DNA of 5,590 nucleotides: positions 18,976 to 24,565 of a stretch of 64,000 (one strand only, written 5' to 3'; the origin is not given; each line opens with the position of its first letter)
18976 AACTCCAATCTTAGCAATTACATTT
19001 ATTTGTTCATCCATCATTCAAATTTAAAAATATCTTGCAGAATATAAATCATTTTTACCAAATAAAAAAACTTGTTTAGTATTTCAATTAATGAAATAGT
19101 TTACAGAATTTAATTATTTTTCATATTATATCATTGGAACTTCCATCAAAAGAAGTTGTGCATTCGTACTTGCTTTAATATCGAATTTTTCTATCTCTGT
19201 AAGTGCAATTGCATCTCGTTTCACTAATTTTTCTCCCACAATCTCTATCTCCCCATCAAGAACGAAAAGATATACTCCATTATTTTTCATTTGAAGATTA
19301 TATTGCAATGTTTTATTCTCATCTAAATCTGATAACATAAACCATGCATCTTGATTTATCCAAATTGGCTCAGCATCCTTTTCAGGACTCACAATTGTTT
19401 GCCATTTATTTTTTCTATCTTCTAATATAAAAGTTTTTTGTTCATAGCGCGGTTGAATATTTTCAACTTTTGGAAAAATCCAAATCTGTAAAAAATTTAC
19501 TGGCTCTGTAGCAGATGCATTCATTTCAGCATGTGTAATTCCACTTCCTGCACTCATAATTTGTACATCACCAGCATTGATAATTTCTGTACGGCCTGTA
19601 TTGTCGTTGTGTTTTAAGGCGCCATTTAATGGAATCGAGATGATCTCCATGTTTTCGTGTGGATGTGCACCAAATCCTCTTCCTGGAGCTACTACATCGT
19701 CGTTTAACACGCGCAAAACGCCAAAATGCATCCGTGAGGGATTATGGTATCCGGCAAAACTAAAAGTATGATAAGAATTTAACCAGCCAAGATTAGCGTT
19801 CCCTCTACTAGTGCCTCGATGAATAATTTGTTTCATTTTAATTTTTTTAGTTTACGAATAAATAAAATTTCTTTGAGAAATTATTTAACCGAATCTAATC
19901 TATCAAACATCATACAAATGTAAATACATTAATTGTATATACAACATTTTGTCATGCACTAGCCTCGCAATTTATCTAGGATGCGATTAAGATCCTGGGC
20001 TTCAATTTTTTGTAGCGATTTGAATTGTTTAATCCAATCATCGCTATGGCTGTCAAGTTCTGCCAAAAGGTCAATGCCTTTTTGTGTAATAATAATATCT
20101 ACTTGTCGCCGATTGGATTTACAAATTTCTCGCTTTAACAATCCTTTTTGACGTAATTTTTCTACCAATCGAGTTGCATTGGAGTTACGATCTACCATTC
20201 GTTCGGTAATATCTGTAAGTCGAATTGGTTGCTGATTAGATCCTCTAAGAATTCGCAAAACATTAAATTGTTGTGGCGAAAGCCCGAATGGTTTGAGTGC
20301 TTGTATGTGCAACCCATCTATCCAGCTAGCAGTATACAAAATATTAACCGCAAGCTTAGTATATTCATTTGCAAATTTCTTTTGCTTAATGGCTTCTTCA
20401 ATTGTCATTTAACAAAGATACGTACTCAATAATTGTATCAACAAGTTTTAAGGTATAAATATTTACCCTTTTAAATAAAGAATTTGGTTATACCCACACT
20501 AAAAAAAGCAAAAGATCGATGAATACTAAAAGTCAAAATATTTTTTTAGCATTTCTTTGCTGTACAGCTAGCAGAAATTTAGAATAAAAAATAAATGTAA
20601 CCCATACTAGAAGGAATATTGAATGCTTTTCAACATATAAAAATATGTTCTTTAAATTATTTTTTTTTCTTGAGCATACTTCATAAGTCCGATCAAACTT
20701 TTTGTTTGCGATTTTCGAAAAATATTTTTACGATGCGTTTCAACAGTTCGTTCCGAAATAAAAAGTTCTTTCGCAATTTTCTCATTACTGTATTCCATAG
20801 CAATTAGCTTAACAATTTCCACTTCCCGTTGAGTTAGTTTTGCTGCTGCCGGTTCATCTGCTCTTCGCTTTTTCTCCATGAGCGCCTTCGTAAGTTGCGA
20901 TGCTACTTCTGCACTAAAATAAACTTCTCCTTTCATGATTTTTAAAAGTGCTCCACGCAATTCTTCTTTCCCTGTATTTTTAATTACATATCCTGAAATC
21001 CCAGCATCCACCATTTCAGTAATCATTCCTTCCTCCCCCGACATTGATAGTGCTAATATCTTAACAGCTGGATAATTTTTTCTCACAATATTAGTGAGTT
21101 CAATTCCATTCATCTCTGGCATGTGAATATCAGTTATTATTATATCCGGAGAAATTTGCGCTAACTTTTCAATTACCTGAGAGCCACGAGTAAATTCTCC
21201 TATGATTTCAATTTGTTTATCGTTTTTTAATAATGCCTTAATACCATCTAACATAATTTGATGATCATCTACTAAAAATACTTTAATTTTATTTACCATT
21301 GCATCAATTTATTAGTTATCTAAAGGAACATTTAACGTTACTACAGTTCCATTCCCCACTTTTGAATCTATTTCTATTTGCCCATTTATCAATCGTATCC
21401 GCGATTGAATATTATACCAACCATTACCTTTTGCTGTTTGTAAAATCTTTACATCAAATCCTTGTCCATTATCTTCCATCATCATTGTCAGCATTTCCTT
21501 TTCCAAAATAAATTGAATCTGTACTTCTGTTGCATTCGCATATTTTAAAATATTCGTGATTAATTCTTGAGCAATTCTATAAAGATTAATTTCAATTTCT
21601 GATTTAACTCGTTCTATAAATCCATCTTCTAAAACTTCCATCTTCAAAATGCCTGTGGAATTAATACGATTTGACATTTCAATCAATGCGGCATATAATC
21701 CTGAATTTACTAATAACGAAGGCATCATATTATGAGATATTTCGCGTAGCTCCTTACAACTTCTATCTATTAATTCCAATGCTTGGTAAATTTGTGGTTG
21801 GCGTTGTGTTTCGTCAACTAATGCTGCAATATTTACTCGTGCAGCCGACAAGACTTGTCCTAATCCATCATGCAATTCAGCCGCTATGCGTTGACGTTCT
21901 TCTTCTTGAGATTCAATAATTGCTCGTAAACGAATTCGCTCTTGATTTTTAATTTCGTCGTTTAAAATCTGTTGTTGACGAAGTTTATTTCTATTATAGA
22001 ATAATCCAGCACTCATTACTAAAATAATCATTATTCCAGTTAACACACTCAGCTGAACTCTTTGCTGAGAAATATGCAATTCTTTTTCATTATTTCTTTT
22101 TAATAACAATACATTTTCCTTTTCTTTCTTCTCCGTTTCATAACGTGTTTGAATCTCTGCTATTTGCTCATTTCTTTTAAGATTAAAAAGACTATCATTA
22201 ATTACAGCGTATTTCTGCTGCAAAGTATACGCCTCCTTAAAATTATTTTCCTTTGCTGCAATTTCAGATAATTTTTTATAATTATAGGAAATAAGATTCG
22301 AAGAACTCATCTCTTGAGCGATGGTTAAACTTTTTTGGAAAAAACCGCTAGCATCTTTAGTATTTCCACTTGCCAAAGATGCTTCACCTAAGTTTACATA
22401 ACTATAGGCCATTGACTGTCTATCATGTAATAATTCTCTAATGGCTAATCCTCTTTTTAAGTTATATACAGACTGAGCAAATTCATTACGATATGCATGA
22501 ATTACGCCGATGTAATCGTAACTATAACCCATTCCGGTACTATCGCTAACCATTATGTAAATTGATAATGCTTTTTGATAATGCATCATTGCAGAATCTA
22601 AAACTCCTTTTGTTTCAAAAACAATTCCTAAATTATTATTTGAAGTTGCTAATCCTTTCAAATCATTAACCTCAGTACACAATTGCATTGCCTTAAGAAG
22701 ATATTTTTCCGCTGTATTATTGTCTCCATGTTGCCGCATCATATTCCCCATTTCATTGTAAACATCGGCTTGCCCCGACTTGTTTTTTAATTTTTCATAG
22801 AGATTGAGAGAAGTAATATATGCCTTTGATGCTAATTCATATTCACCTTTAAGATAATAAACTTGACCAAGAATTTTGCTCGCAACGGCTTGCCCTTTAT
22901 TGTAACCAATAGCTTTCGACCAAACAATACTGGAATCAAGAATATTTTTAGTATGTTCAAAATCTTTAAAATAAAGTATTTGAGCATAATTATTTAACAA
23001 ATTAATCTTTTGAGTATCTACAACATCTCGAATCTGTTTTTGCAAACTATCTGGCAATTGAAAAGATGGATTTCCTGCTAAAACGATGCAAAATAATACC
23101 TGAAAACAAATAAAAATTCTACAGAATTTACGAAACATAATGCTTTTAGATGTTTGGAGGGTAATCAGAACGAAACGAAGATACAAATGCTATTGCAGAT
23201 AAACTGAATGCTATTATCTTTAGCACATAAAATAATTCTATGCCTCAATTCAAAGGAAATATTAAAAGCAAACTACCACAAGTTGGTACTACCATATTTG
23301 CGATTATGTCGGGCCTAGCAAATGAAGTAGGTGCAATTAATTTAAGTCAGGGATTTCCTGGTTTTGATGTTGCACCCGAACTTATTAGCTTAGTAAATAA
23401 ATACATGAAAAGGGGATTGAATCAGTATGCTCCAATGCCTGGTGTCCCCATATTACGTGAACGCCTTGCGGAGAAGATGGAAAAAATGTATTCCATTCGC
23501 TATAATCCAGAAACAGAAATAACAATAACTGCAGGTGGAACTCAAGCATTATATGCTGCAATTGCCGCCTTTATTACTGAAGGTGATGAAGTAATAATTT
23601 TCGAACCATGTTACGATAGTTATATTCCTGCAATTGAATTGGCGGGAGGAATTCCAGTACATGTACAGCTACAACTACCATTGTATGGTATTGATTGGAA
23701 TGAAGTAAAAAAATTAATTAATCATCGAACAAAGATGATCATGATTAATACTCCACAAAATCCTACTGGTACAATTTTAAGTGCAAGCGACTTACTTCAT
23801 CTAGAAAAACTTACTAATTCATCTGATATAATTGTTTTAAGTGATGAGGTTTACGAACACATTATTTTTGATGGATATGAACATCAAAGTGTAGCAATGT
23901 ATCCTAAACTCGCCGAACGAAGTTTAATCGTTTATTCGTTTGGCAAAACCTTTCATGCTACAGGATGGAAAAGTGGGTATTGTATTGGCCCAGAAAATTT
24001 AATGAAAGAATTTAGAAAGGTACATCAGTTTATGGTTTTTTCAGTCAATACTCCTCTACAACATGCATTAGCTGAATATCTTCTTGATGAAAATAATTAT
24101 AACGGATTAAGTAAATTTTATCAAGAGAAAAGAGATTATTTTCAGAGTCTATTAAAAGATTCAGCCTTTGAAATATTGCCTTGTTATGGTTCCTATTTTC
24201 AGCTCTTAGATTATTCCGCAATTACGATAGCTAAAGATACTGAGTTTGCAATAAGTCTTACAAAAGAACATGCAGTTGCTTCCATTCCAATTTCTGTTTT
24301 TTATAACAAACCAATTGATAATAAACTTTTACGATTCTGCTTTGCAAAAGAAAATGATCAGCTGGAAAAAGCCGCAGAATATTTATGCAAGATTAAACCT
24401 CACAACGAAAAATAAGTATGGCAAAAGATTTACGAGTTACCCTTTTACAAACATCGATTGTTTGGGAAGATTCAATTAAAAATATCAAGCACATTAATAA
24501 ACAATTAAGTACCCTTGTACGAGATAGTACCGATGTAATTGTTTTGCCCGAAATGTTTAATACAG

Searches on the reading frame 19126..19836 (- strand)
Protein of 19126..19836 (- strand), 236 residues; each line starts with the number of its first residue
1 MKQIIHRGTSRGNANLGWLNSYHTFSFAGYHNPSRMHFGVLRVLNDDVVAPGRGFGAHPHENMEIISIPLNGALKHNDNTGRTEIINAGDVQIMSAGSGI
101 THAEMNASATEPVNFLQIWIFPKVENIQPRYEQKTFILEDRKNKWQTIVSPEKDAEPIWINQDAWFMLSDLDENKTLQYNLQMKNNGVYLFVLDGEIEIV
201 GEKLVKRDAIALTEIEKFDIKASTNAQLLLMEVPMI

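Call 48: search_protein_families(library=pfam, proteins=[window:19126-19836:-], max_evalue=0.001)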
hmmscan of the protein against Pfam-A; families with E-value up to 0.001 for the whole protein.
window:19126-19836:- (236 aa): 3 families
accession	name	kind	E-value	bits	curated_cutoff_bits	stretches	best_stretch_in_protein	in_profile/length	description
PF02678.22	Pirin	-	5.2e-31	107.3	26.1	1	15-120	10-108/108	Pirin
PF17954.7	Pirin_C_2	-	1.3e-25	89.9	22.9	1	148-233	2-86/86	Quercetinase C-terminal cupin domain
PF07883.17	Cupin_2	-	2e-05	24.6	27.2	1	49-118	5-69/70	Cupin domain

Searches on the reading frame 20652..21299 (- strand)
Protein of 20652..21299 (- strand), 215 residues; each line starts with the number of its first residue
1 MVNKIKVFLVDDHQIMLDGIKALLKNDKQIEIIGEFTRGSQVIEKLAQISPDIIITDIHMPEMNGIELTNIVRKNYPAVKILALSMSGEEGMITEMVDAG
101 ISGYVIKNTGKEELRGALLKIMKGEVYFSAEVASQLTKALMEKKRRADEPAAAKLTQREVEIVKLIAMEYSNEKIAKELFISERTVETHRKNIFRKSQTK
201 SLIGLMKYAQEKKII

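Call 48: search_protein_families(library=pfam, proteins=[window:20652-21299:-], max_evalue=0.001)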
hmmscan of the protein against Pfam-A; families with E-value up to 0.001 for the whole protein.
window:20652-21299:- (215 aa): 2 families
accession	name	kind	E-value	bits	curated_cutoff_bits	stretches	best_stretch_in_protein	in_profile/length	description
PF00072.30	Response_reg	-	6.4e-26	91.1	30.2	1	7-117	1-109/111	Response regulator receiver domain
PF00196.25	GerE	-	1.4e-16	60.2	23.5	1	154-208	2-56/57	Bacterial regulatory proteins, luxR family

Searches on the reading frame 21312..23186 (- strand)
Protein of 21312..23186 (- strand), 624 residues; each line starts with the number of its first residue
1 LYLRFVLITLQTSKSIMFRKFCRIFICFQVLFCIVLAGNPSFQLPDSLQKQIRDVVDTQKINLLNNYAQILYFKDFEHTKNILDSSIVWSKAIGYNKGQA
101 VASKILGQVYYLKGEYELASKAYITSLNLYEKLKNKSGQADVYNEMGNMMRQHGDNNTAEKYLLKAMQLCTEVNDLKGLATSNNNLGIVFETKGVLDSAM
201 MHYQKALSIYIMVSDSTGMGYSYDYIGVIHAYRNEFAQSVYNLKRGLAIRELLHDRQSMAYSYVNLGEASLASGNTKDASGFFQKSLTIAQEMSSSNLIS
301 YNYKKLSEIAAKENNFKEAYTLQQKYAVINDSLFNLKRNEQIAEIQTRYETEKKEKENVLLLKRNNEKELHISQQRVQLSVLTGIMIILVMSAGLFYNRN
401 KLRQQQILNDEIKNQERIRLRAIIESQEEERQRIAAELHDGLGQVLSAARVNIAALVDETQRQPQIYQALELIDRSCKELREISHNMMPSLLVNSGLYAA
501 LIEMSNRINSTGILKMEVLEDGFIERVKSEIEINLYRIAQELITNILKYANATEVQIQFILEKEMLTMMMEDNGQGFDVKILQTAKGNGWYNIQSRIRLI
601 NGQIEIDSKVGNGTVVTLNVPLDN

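Call 48: search_protein_families(library=pfam, proteins=[window:21312-23186:-], max_evalue=0.001)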
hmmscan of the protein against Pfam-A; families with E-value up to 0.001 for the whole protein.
window:21312-23186:- (624 aa): 10 families
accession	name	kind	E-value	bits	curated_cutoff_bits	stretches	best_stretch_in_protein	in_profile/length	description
PF13424.12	TPR_12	-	1.1e-24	86.8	30.1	3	140-210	3-75/77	Tetratricopeptide repeat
PF13374.12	TPR_10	-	1.5e-13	50.7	27.5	0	140-173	2-35/42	Tetratricopeptide repeat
PF07719.23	TPR_2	-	1.7e-11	43.7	27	0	106-131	7-32/34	Tetratricopeptide repeat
PF02518.31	HATPase_c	-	2.4e-11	44.5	26.4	1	532-623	3-110/111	Histidine kinase-, DNA gyrase B-, and HSP90-like ATPase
PF07730.19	HisKA_3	-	3.1e-11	44.1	24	1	430-490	1-66/68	Histidine kinase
PF14938.12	SNAP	-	1.5e-09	38.1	25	1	109-211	44-146/282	Soluble NSF attachment protein, SNAP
PF00515.34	TPR_1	-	2e-09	37.3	27.8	0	105-130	6-31/34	Tetratricopeptide repeat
PF13176.12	TPR_7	-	2.9e-07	30.5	27.9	0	263-292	2-31/36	Tetratricopeptide repeat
PF13181.12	TPR_8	-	2.6e-06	27.6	25.7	0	106-131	7-32/34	Tetratricopeptide repeat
PF17874.7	TPR_MalT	-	6.7e-06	26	45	1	143-292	43-193/336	MalT-like TPR region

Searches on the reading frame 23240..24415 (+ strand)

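Call 48: search_protein_families(library=pfam, proteins=[window:23240-24415:+], max_evalue=0.001)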
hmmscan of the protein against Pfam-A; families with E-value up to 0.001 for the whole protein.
window:23240-24415:+ (391 aa): 4 families
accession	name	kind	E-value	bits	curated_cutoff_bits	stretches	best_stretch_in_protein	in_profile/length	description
PF00155.27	Aminotran_1_2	-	4.9e-61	207.3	19.7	1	33-382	4-361/361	Aminotransferase class I and II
PF01041.23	DegT_DnrJ_EryC1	-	4.7e-08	33.1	19.8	1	97-202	45-145/360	DegT/DnrJ/EryC1/StrS aminotransferase family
PF01053.26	Cys_Met_Meta_PP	-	1.2e-07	31.1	27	1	94-204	70-175/381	Cys/Met metabolism PLP-dependent enzyme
PF00266.25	Aminotran_5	-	1.3e-07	31.3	21.5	1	88-203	58-176/371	Aminotransferase class-V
